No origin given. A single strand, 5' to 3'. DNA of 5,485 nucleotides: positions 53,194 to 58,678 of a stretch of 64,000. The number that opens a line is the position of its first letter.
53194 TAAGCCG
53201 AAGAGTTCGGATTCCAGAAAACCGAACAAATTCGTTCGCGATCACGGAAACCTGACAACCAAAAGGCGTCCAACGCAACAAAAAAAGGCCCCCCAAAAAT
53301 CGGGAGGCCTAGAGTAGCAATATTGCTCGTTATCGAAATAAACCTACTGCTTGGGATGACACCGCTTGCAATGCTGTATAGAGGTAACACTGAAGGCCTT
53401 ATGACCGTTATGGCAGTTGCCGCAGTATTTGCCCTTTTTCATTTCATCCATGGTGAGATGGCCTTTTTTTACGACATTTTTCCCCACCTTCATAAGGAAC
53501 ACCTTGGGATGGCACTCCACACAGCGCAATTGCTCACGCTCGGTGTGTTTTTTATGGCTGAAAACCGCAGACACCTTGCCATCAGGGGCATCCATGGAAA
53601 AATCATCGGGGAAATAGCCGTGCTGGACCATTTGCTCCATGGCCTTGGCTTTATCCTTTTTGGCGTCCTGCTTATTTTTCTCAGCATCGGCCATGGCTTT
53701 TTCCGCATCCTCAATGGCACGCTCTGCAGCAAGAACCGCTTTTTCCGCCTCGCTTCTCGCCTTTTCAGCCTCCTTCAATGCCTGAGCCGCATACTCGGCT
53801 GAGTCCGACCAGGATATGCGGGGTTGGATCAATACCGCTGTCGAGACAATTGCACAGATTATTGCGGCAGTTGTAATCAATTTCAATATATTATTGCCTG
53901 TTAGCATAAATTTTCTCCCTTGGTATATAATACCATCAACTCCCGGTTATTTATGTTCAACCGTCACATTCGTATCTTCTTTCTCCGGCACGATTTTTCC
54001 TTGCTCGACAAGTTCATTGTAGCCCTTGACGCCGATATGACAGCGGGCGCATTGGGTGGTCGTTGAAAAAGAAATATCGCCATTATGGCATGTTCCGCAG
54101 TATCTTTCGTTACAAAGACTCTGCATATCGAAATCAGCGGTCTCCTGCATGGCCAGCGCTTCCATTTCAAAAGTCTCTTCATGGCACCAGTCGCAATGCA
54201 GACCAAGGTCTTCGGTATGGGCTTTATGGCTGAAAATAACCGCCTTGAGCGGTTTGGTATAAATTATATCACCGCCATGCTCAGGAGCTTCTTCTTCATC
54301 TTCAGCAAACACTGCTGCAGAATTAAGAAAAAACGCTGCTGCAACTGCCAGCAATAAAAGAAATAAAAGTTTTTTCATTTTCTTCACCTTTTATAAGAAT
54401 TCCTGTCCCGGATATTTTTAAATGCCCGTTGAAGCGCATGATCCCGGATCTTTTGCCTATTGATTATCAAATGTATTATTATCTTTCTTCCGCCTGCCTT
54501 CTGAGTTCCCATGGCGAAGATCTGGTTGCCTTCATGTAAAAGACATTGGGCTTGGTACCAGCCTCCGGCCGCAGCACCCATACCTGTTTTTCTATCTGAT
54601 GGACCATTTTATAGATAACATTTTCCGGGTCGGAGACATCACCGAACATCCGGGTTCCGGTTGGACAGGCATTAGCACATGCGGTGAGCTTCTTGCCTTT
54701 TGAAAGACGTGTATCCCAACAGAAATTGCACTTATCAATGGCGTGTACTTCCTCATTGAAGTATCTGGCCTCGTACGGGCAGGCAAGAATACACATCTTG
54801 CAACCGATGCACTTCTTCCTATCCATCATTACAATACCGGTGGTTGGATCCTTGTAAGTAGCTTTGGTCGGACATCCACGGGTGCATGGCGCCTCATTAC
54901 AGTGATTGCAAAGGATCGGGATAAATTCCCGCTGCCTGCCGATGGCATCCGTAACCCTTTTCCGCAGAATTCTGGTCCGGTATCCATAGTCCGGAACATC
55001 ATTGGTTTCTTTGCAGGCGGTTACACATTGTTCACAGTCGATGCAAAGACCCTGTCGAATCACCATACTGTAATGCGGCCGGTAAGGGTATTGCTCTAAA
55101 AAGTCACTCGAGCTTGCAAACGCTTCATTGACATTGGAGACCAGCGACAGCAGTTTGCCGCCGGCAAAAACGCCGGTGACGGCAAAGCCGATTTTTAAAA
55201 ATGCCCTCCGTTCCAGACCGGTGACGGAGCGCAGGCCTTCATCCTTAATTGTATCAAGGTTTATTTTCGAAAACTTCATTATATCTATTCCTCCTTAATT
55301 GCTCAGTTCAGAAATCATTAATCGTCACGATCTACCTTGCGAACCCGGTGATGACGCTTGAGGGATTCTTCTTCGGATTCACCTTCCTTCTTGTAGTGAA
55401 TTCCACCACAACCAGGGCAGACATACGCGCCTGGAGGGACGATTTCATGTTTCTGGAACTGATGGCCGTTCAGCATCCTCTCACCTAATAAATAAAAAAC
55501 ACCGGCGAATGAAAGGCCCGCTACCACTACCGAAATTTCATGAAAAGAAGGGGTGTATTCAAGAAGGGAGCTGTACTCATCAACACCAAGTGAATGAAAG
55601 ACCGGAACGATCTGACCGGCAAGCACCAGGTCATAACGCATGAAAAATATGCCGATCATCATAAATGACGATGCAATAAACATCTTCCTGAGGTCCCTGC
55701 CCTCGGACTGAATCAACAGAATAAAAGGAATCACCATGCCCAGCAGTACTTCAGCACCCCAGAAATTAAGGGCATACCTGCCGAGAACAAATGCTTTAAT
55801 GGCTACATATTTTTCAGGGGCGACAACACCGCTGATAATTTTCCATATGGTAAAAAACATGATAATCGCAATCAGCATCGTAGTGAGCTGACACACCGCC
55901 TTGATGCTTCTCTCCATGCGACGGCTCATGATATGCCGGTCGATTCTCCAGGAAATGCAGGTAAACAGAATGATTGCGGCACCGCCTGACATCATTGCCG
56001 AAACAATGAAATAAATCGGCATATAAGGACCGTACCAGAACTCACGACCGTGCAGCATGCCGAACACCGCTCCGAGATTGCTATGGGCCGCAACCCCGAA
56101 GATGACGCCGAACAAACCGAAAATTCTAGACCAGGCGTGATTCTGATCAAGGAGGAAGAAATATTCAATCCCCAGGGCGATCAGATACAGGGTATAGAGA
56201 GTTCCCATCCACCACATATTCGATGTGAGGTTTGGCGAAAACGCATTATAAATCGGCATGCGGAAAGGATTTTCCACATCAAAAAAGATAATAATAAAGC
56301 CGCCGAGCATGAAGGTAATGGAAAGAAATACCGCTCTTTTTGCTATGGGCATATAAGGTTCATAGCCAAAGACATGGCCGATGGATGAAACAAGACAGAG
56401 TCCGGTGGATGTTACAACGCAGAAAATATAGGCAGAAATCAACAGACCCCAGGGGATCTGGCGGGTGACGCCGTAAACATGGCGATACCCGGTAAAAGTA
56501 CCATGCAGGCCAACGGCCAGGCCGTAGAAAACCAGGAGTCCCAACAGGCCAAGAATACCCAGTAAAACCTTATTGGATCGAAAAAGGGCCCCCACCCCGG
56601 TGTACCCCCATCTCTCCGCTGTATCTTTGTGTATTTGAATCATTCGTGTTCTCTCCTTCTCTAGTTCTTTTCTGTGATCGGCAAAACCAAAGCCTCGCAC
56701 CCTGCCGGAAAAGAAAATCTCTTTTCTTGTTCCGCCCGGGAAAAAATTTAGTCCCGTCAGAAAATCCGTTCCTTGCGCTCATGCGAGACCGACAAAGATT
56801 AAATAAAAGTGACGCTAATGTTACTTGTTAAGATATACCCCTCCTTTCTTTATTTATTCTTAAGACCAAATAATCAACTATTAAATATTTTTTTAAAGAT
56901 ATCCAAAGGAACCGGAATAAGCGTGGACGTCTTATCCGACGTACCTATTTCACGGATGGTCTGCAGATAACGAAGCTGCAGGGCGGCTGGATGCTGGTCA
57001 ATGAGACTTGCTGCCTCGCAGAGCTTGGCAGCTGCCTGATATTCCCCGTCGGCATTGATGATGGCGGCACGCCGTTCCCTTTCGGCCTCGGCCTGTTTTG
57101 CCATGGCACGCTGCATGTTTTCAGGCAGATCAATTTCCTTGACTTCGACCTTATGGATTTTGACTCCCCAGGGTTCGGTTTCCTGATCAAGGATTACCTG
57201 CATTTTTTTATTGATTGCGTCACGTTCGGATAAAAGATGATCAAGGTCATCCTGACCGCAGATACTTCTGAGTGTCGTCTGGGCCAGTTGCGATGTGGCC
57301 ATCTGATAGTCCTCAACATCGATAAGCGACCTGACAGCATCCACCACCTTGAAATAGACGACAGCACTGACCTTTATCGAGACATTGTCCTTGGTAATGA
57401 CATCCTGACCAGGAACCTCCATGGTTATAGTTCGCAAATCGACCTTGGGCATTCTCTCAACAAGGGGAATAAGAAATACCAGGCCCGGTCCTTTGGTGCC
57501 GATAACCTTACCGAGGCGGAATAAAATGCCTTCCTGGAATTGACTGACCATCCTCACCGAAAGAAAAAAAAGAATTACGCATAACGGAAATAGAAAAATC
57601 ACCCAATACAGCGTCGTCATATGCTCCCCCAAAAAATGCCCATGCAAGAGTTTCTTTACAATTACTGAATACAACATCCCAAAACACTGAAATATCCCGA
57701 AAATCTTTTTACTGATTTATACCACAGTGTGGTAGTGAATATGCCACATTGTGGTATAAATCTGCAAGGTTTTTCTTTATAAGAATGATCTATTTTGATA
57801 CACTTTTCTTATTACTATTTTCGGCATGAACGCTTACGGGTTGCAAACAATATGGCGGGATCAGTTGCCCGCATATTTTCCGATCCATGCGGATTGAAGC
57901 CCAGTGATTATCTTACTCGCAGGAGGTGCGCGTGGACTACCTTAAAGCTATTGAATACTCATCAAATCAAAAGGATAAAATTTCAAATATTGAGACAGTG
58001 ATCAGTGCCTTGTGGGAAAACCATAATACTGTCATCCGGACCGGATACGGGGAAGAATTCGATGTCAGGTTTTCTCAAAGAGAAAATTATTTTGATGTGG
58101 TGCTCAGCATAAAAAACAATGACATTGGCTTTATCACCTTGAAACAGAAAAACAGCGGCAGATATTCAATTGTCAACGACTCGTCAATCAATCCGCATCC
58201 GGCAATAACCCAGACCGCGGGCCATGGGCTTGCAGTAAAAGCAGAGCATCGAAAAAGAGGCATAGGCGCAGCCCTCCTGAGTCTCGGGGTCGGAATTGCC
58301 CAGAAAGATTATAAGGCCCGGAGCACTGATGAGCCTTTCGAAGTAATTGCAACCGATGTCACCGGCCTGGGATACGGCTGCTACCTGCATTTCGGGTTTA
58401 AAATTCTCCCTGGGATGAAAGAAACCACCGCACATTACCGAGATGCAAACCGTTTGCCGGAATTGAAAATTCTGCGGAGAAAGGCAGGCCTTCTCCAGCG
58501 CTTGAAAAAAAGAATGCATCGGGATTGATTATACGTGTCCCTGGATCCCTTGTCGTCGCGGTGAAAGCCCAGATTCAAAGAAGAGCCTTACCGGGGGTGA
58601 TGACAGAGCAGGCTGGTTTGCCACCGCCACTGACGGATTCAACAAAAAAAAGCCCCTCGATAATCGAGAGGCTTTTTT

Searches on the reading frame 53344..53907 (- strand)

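Call 48: search_protein_families(library=pfam, proteins=[window:53344-53907:-], max_evalue=0.001)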
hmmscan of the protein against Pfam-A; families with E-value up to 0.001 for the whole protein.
window:53344-53907:- (187 aa): 2 families
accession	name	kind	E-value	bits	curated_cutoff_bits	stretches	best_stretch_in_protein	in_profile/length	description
PF14522.11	Cytochrome_C7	-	2.4e-16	59.8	24.8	1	115-184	2-66/67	Cytochrome c7 and related cytochrome c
PF16785.10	SMBP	-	0.00046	20.8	29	1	16-97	3-89/111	Small metal-binding protein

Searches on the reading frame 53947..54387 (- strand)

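Call 48: search_protein_families(library=pfam, proteins=[window:53947-54387:-], max_evalue=0.001)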
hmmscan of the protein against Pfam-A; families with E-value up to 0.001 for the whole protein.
window:53947-54387:- (146 aa): 2 families
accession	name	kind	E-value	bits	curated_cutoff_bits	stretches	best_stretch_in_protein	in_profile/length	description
PF14522.11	Cytochrome_C7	-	2.2e-12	47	24.8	1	50-117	1-66/67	Cytochrome c7 and related cytochrome c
PF02085.21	Cytochrom_CIII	-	5.7e-05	23.8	22.9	0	45-76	16-44/101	Class III cytochrome C family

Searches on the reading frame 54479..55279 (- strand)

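Call 48: search_protein_families(library=pfam, proteins=[window:54479-55279:-], max_evalue=0.001)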
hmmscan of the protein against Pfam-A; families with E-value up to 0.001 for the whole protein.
window:54479-55279:- (266 aa): 9 families
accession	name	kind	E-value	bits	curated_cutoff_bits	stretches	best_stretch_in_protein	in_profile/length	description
PF13247.11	Fer4_11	-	9.7e-25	87.1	26.2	1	118-214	4-99/100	4Fe-4S dicluster domain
PF12838.12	Fer4_7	-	3.5e-10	40.6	27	2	124-171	2-52/52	4Fe-4S dicluster domain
PF12837.12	Fer4_6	-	4.8e-10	39.3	25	1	152-171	4-23/24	4Fe-4S binding domain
PF13187.11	Fer4_9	-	6.7e-10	39.3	27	1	124-170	2-50/52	4Fe-4S dicluster domain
PF13237.11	Fer4_10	-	6.4e-09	36.1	25.5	2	121-168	6-53/53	4Fe-4S dicluster domain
PF00037.32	Fer4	-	1.3e-07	31.6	21.1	1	153-172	4-23/24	4Fe-4S binding domain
PF12800.12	Fer4_4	-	1.6e-06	28.4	24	1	155-169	2-16/17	4Fe-4S binding domain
PF12797.12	Fer4_2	-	3.8e-06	26.9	24.5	1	149-169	2-22/22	4Fe-4S binding domain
PF13183.11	Fer4_8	-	0.00081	20.3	27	0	79-139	5-67/68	4Fe-4S dicluster domain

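Call 78: search_protein_families(library=ncbifam, proteins=[window:54479-55279:-], max_evalue=0.00001)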
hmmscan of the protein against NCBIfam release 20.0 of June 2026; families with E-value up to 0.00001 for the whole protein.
window:54479-55279:- (266 aa): 20 families
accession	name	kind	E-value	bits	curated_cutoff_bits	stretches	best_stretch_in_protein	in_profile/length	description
NF011569.0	PRK14993.1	equivalog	4.5e-51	173.6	416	1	63-250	37-223/244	tetrathionate reductase subunit TtrB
TIGR03149.1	cyt_nit_nrfC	equivalog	5.9e-51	173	377.6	1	67-251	36-218/225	cytochrome c nitrite reductase Fe-S protein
NF045797.1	DsrO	equivalog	2.5e-48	164.6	200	1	23-249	4-234/235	sulfate reduction electron transfer complex DsrMKJOP subunit DsrO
NF041715.1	arsenate_red_ArrB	equivalog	2.3e-36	125.5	450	2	70-178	3-110/233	arsenate respiratory reductase iron-sulfur subunit ArrB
TIGR03478.1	DMSO_red_II_bet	subfamily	3.5e-34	118.2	480.7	1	119-251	126-255/321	DMSO reductase family type II enzyme, iron-sulfur subunit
TIGR02951.1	DMSO_dmsB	equivalog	4.8e-29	101.5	214.1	1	72-216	4-154/161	DMSO/selenate family reductase complex B subunit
NF008134.0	PRK10882.1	equivalog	1.4e-28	99.9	263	1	116-217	105-210/329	hydrogenase 2 operon protein HybA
NF042979.1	EthbenzDh_ebdB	equivalog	2.6e-25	89.1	740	1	122-250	151-276/354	ethylbenzene dehydrogenase subunit beta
NF041782.1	mnquin_red_QrcC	equivalog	3.3e-25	89.1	400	2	70-175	1-119/239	menaquinone reductase iron-sulfur cluster-binding subunit QrcC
NF038355.1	FDH3_beta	equivalog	3.5e-22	79.3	240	1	75-189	8-123/180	formate dehydrogenase FDH3 subunit beta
TIGR01582.1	FDH-beta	equivalog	1.4e-21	76.9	334.7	1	124-229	93-196/283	formate dehydrogenase subunit beta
NF045715.1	sulf_resp_HmcB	equivalog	1.4e-20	73.6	420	1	115-223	98-206/307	sulfate respiration complex iron-sulfur protein HmcB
NF009451.0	PRK12809.1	equivalog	1.3e-17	63.4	1154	1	78-209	11-133/639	formate-dependent uric acid utilization protein YgfT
NF009408.0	PRK12769.1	equivalog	3.5e-17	61.8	1003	1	78-209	11-141/659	formate-dependent uric acid utilization protein AegA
TIGR01660.1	narH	equivalog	5e-17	61.5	524.05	1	119-213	178-270/492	nitrate reductase subunit beta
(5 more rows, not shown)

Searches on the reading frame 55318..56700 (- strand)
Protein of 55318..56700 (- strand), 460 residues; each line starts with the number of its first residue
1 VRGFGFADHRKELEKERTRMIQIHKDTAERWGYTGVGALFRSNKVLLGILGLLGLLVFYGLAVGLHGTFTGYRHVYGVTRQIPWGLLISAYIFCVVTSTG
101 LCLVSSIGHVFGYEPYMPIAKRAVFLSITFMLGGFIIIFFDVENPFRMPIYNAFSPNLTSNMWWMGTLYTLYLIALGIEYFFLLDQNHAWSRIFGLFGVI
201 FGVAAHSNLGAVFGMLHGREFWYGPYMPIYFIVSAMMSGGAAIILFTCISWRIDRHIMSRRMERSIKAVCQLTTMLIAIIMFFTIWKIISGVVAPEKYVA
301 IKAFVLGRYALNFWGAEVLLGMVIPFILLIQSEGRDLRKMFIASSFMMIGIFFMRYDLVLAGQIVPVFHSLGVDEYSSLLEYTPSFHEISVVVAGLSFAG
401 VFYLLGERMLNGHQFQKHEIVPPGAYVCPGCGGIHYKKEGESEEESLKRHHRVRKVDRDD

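Call 48: search_protein_families(library=pfam, proteins=[window:55318-56700:-], max_evalue=0.001)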
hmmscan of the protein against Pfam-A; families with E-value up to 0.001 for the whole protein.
window:55318-56700:- (460 aa): 1 family
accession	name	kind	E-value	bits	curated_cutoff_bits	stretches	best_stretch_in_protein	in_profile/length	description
PF03916.19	NrfD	-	1.7e-25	90.8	25.8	1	79-365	6-311/313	Polysulphide reductase, NrfD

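Call 78: search_protein_families(library=ncbifam, proteins=[window:55318-56700:-], max_evalue=0.00001)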
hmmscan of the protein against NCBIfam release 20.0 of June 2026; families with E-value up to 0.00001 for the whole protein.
window:55318-56700:- (460 aa): 2 families
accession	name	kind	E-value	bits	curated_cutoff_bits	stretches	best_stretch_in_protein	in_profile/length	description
NF045714.1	sulf_resp_HmcC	equivalog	6.9e-16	58.5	550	1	53-393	8-348/376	sulfate respiration complex protein HmcC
NF045798.1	DsrP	equivalog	2.7e-10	40.2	350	1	42-394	8-324/346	sulfate reduction electron transfer complex DsrMKJOP subunit DsrP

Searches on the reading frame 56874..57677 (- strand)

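Call 48: search_protein_families(library=pfam, proteins=[window:56874-57677:-], max_evalue=0.001)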
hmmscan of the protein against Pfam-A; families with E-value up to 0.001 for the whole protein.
window:56874-57677:- (267 aa): 2 families
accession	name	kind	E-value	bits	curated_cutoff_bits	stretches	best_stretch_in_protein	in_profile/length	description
PF01145.31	Band_7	-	5.1e-40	137.8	23.6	1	44-212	3-175/176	SPFH domain / Band 7 family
PF13421.11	Band_7_1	-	0.00034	20.8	24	0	131-197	140-208/211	SPFH domain-Band 7 family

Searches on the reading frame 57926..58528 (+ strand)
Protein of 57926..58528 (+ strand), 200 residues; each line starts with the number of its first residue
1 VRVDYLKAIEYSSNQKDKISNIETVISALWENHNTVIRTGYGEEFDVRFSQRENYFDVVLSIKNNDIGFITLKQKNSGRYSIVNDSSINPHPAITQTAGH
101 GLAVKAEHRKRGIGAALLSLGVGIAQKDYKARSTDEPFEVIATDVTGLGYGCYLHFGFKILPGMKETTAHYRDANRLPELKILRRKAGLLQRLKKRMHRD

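Call 48: search_protein_families(library=pfam, proteins=[window:57926-58528:+], max_evalue=0.001)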
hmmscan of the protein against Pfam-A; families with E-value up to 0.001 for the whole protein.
window:57926-58528:+ (200 aa): 2 families
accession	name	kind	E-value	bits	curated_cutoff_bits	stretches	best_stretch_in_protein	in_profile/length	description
PF13508.13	Acetyltransf_7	-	3.2e-05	24.7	27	1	63-159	11-83/84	Acetyltransferase (GNAT) domain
PF00583.31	Acetyltransf_1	-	0.00018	22.2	20.7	1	43-127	18-90/116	Acetyltransferase (GNAT) family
